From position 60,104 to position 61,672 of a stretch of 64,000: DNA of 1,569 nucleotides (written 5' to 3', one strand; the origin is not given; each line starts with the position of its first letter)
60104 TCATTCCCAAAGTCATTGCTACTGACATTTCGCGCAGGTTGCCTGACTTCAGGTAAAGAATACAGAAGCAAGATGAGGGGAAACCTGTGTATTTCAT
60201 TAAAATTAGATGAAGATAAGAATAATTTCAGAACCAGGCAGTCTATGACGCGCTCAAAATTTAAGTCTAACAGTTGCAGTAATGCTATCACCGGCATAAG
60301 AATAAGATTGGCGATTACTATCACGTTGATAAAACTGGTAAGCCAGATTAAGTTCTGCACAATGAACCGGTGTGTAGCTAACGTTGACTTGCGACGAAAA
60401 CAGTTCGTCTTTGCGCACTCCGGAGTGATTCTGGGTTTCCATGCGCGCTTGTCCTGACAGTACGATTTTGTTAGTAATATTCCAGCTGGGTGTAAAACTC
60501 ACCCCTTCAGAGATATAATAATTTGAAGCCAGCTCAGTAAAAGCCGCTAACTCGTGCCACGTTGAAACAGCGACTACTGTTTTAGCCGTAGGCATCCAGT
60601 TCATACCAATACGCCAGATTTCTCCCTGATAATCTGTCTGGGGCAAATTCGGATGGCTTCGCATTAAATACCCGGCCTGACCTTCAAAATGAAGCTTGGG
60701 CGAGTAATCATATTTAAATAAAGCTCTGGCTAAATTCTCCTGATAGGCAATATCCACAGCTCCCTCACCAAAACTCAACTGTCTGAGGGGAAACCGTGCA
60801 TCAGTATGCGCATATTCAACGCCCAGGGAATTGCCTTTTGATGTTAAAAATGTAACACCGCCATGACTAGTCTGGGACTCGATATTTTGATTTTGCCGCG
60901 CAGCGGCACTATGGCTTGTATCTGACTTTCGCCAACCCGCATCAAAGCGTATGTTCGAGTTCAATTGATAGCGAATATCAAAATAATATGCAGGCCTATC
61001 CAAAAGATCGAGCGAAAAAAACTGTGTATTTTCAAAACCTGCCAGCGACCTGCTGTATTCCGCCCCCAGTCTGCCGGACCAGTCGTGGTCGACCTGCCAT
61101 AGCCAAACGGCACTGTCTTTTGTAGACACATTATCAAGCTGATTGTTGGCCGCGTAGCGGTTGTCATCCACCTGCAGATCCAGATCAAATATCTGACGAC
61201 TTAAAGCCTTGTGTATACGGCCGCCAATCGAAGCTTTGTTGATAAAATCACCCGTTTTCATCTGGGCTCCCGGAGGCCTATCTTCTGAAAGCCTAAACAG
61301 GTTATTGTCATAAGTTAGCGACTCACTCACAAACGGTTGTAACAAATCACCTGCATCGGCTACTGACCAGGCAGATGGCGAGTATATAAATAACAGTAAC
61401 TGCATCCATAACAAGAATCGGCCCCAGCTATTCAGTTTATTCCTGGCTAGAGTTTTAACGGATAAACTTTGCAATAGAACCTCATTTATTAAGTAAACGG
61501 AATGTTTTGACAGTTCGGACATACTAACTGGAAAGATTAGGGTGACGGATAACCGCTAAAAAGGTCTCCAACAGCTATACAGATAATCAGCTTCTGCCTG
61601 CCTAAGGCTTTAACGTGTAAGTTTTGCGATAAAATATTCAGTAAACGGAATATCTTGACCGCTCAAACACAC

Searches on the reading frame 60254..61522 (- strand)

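Call 27: search_protein_families(library=pfam, proteins=[window:60254-61522:-], max_evalue=0.001)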
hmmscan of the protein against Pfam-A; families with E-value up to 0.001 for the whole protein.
window:60254-61522:- (422 aa): 1 family
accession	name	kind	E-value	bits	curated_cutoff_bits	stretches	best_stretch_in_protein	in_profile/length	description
PF10082.15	BBP2_2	-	1.1e-11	44.7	23.7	1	272-422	227-378/378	Putative beta-barrel porin 2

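Call 28: search_protein_families(library=ncbifam, proteins=[window:60254-61522:-], max_evalue=0.001)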
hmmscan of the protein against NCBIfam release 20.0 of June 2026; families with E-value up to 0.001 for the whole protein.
window:60254-61522:- (422 aa): 3 families
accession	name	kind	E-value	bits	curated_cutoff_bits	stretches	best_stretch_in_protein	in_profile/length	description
TIGR03014.2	EpsL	equivalog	7.4e-81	272.1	275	1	46-422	5-385/385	XrtB/PEP-CTERM-associated polysaccharide biosynthesis outer membrane protein EpsL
TIGR03016.1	pepcterm_hypo_1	hypoth_equivalog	6.9e-10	38.5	90.85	1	184-320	129-253/477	TIGR03016 family PEP-CTERM system-associated outer membrane protein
NF041027.1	GSU2204_Se_pt_1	equivalog_domain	0.00021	20.2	350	0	341-404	503-571/580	GSU2204 family CXXCH-containing (seleno)protein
